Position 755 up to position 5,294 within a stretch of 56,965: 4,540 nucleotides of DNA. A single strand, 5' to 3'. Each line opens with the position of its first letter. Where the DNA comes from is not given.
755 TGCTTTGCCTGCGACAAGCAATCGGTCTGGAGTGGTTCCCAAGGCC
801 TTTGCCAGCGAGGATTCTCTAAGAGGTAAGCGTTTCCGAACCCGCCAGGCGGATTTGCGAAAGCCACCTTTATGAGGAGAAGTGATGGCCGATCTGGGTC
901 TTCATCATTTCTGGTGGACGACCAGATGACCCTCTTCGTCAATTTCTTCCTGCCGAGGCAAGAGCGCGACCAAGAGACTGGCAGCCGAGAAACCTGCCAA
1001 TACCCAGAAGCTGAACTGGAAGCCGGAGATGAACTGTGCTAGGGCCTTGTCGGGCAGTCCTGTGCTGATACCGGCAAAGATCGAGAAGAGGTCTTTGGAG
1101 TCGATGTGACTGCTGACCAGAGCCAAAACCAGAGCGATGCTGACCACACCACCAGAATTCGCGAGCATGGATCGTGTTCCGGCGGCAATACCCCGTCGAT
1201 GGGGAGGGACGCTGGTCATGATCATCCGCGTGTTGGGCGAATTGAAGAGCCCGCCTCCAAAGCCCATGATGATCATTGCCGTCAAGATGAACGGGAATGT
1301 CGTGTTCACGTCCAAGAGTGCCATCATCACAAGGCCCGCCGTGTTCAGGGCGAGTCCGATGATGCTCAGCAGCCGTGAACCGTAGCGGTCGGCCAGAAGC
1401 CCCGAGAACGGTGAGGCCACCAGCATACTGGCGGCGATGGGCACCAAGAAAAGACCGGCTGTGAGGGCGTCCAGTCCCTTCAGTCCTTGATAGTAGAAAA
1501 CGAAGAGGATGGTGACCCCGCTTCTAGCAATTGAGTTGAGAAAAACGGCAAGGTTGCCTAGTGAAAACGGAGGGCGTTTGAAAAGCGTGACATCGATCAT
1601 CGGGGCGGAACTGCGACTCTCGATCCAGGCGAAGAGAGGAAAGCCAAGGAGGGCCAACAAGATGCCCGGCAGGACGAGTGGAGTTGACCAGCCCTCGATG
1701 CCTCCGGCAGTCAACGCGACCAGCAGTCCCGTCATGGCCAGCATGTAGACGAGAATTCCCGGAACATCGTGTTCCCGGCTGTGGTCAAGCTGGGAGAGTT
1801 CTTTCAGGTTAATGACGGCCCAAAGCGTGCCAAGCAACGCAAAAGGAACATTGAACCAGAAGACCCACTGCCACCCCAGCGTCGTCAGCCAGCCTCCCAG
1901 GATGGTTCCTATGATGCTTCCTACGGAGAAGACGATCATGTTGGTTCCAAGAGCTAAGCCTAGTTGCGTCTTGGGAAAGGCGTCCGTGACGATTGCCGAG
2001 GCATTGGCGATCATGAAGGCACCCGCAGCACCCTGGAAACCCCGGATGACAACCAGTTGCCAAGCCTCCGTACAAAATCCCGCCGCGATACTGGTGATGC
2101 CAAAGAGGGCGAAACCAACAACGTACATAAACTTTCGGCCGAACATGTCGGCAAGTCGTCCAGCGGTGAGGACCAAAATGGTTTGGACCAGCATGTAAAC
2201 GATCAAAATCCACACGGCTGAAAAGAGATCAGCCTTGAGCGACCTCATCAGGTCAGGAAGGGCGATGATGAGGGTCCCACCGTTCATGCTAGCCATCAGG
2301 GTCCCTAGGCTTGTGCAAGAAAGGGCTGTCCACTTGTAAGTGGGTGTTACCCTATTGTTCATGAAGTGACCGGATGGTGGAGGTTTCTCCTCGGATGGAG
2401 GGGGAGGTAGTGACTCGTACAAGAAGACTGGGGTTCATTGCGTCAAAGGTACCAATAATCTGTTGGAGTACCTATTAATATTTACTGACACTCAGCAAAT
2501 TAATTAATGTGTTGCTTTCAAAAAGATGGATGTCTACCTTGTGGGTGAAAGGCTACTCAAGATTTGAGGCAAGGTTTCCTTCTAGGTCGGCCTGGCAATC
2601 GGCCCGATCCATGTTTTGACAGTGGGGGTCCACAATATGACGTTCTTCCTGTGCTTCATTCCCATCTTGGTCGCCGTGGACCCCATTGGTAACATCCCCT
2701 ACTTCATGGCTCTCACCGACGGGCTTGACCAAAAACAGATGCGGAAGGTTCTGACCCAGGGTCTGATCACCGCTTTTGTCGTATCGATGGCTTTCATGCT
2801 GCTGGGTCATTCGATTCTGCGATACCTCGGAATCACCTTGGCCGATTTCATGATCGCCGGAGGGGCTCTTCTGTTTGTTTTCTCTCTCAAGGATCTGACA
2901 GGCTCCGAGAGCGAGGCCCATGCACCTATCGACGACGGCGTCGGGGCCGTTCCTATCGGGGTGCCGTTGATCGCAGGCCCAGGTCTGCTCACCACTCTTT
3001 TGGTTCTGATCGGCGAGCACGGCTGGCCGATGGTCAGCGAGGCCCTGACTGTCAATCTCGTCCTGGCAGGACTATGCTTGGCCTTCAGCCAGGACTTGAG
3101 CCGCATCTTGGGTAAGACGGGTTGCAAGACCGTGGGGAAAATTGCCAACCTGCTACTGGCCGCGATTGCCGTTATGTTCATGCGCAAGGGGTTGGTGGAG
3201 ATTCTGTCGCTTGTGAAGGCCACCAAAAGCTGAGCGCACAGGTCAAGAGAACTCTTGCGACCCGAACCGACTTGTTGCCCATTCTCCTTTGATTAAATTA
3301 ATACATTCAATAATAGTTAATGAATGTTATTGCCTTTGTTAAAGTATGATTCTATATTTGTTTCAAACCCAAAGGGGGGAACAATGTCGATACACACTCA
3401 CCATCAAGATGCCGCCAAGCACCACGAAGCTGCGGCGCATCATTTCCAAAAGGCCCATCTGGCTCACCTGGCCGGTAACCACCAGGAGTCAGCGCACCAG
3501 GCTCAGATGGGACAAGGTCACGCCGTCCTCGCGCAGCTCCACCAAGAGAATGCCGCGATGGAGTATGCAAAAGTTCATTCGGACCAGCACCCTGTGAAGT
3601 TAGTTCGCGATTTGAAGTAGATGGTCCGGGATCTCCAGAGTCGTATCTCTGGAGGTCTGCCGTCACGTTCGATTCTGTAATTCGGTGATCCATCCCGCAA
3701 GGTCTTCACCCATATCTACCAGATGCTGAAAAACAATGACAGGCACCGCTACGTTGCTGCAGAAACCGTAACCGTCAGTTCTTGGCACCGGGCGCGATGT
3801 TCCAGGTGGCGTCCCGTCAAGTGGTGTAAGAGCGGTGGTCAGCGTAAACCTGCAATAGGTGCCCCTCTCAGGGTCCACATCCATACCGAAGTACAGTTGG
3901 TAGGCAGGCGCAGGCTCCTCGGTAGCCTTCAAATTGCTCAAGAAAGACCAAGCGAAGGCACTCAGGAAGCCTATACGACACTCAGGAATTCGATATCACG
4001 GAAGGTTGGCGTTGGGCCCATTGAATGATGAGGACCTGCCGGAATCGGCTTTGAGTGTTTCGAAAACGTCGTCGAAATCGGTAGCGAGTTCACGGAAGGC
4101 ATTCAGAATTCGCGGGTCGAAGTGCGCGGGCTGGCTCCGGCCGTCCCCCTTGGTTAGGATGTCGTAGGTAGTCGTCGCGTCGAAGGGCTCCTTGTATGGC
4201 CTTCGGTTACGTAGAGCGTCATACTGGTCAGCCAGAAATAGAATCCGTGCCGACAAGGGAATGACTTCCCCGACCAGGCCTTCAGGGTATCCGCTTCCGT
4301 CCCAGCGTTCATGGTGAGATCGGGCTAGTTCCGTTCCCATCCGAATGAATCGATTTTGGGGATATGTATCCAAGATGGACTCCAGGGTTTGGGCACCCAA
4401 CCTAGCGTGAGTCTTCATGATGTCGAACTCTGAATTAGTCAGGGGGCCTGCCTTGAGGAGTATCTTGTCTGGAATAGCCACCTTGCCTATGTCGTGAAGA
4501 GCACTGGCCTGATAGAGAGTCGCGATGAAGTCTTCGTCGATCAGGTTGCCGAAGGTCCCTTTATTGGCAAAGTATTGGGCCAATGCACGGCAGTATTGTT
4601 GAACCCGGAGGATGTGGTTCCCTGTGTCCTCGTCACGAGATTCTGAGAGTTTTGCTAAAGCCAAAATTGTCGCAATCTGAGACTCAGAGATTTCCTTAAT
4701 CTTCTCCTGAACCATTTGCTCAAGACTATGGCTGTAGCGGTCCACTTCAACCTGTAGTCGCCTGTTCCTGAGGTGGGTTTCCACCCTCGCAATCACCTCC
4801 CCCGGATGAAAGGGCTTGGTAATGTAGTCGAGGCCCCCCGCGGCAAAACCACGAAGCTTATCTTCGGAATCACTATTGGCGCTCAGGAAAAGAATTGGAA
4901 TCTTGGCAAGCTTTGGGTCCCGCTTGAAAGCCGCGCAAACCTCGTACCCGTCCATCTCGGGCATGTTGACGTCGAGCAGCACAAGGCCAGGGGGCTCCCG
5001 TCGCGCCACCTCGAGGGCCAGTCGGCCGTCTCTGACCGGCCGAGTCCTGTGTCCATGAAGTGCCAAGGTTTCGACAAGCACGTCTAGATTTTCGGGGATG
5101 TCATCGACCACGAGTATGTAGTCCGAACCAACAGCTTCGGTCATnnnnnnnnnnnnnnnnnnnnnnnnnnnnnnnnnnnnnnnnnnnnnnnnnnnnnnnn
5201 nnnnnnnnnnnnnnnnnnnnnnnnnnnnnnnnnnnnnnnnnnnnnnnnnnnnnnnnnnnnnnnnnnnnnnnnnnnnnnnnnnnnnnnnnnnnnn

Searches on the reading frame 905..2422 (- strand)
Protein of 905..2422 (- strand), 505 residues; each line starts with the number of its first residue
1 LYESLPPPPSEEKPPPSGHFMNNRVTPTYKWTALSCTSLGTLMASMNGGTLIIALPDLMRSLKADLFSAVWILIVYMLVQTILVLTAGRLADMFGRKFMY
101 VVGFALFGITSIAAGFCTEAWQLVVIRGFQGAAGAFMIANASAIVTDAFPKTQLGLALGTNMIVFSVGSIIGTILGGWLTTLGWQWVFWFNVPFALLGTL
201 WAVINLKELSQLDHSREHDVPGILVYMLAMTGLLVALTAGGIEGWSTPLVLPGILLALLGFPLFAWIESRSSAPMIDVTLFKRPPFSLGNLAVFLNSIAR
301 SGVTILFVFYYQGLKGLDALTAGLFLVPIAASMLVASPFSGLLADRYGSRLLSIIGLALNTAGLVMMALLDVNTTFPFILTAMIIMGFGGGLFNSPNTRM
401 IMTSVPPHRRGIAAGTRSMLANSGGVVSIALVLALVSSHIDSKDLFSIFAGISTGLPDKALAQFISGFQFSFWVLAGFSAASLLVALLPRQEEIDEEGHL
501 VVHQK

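Call 10: search_protein_families(library=pfam, proteins=[window:905-2422:-], max_evalue=0.01)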
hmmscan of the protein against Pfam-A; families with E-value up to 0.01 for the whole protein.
window:905-2422:- (505 aa): 3 families
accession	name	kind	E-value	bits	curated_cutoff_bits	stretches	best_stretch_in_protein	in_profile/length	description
PF07690.21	MFS_1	-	1.8e-54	185.4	33.4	1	38-428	2-346/347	Major Facilitator Superfamily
PF00083.30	Sugar_tr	-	3.5e-10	39.8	22.3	2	321-454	47-178/452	Sugar (and other) transporter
PF13347.12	MFS_2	-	6.6e-06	25.4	27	1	292-438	232-383/427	MFS/sugar transport protein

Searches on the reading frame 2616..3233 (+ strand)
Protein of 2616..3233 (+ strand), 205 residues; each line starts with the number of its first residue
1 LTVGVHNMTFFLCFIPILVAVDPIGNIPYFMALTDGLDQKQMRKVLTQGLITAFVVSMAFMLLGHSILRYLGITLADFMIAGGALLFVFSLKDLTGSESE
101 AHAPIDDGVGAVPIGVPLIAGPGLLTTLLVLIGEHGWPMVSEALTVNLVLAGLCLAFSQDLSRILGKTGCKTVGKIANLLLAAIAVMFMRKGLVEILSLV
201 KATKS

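Call 10: search_protein_families(library=pfam, proteins=[window:2616-3233:+], max_evalue=0.01)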
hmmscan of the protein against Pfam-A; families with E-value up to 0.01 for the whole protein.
window:2616-3233:+ (205 aa): 2 families
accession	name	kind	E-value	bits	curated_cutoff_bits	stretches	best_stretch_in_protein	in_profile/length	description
PF01914.23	MarC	-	7.8e-36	123.9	23.9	1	9-197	3-203/203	MarC family integral membrane protein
PF03741.22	TerC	-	1.6e-05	25.1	27.8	1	13-98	4-82/178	Integral membrane protein TerC family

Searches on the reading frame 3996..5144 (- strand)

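Call 10: search_protein_families(library=pfam, proteins=[window:3996-5144:-], max_evalue=0.01)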
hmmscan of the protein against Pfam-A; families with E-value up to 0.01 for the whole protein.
window:3996-5144:- (382 aa): 3 families
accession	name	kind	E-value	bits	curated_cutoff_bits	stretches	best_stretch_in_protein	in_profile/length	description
PF13487.12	HD_5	-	9.5e-27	94.2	27.2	1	183-344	19-168/170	HD domain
PF00072.30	Response_reg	-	6.6e-25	87.9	30.2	1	10-121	1-110/111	Response regulator receiver domain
PF01966.28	HD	-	2.2e-18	67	22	1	175-310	2-115/116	HD domain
